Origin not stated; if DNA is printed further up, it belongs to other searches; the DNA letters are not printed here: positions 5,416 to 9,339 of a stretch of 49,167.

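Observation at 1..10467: Three tandem [small secreted protein -> PilY1-like adhesin] cassettes inside a single minor-pilin operon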

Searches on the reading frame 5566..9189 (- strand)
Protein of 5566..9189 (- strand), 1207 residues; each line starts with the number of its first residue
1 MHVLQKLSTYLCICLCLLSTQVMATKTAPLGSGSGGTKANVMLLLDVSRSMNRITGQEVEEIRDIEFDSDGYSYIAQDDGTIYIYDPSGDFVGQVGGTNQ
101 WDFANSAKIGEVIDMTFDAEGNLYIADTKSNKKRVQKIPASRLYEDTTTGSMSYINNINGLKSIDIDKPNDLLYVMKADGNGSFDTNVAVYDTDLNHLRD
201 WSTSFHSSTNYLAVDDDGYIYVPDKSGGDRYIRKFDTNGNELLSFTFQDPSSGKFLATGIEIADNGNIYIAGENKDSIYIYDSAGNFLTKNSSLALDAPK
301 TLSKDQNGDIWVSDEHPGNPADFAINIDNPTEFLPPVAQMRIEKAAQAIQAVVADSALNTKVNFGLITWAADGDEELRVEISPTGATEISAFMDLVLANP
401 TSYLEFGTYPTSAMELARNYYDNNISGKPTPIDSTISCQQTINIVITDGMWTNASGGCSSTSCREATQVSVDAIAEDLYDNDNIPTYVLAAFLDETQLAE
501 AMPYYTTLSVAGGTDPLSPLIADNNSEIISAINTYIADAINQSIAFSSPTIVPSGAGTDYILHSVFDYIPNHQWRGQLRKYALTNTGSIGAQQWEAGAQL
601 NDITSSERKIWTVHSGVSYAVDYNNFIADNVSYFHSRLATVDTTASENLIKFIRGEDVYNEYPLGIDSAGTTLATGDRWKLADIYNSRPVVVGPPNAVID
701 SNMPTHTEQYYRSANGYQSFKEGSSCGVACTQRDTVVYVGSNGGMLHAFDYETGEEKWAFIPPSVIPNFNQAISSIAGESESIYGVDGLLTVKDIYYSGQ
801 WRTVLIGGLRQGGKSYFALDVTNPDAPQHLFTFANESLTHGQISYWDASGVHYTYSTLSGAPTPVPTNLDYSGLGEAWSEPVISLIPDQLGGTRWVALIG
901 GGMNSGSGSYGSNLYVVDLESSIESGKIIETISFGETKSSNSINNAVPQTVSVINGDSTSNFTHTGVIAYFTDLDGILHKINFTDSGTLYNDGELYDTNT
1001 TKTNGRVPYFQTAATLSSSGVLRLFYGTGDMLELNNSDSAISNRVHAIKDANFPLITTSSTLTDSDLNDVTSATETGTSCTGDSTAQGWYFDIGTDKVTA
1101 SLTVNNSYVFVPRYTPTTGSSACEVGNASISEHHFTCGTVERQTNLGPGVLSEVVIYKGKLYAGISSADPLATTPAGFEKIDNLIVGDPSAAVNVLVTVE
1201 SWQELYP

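Call 7: search_protein_families(library=pfam, proteins=[window:5566-9189:-], max_evalue=0.1)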
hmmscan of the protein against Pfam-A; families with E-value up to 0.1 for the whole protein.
window:5566-9189:- (1207 aa): 7 families
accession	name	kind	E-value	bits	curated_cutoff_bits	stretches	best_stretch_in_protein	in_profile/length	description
PF05567.17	T4P_PilY1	-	2.4e-15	56.8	28.1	1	681-825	1-154/411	PilY1 beta-propeller domain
PF13360.13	PQQ_2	-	0.00025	21.2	27.6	0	719-759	20-58/233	Outer membrane protein assembly factor BamB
PF01436.27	NHL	-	0.00046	20.5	20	0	114-137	6-27/28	NHL repeat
PF07494.17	Reg_prop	-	0.0029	18.1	20.4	0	301-314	9-22/24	Two component regulator propeller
PF13519.12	VWA_2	-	0.0056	17.7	27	0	339-449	18-106/107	von Willebrand factor type A domain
PF00400.38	WD40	-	0.034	15.2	27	0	55-86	8-39/39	WD domain, G-beta repeat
PF13570.13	Beta-prop_ACSF4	-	0.034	14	133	0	728-760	55-87/329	Beta-alanine-activating enzyme, beta-propeller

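Call 9: search_protein_families(library=ncbifam, proteins=[window:5566-9189:-], max_evalue=0.1)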
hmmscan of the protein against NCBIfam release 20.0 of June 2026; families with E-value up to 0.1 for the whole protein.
window:5566-9189:- (1207 aa): 4 families
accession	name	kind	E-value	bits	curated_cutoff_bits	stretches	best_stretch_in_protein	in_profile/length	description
NF035926.1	scyF_NHL_VPEP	equivalog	8.5e-12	44.9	350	2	215-299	208-291/376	scytonemin biosynthesis PEP-CTERM protein ScyF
NF053768.1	CIS12_fam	equivalog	1.3e-06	27.4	860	1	48-152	107-211/715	CIS12 family contractile injection system protein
TIGR03300.1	assembly_YfgL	equivalog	0.0013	17.5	285.2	1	733-759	104-130/377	outer membrane protein assembly factor BamB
NF008351.0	PRK11138.1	equivalog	0.029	12.9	423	0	731-759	117-145/394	outer membrane protein assembly factor BamB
